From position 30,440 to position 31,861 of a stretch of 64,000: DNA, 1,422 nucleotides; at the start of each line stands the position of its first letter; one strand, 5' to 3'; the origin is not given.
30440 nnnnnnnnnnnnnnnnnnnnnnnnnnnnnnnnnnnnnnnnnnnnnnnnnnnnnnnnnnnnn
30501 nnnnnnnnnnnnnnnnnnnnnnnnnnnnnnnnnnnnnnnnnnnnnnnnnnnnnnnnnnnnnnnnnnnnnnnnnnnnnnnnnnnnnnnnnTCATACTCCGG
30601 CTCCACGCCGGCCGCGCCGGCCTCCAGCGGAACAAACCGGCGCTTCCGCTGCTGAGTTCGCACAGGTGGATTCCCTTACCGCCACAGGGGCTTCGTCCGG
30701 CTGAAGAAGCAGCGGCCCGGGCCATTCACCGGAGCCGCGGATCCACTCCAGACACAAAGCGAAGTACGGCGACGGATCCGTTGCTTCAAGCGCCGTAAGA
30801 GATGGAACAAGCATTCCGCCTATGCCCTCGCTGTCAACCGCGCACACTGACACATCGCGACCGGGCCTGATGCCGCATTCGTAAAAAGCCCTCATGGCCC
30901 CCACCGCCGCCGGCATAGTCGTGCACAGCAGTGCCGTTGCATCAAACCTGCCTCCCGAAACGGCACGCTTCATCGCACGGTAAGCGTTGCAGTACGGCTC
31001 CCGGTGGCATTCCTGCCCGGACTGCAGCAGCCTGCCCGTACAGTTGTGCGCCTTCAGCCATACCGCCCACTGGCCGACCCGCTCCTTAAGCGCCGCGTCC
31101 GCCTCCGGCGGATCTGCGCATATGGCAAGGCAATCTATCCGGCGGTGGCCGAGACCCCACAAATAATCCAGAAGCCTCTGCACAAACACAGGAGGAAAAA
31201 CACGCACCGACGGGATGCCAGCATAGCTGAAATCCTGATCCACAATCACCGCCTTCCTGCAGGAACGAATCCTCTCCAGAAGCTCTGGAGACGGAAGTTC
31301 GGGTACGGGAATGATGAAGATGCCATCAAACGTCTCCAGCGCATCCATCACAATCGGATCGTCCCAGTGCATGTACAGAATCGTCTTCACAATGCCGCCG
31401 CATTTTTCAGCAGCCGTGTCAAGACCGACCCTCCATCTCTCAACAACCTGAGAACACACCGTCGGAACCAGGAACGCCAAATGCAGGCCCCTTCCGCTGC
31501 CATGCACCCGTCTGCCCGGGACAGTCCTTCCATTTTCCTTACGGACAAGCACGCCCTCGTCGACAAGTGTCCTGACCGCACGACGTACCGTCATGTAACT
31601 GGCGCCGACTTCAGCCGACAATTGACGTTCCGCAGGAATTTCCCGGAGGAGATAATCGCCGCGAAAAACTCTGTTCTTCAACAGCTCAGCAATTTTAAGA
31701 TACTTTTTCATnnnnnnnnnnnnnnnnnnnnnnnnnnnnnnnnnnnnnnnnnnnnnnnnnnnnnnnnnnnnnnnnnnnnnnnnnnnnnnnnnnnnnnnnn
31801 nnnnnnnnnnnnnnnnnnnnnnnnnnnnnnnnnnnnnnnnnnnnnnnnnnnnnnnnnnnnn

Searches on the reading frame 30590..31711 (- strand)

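Call 34: search_protein_families(library=pfam, proteins=[window:30590-31711:-], max_evalue=0.001)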
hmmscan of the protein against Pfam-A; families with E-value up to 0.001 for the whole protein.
window:30590-31711:- (373 aa): 3 families
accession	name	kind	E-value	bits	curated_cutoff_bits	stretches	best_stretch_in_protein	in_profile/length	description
PF13377.12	Peripla_BP_3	-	2.7e-11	44.3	26.5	1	182-309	2-127/167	Periplasmic binding protein-like domain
PF00392.27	GntR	-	1.9e-10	40.7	27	1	4-63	2-62/64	Bacterial regulatory proteins, gntR family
PF25213.1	HVO_A0261_N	-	0.00016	21.9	35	1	23-70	21-71/86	HVO_A0261 N-terminal domain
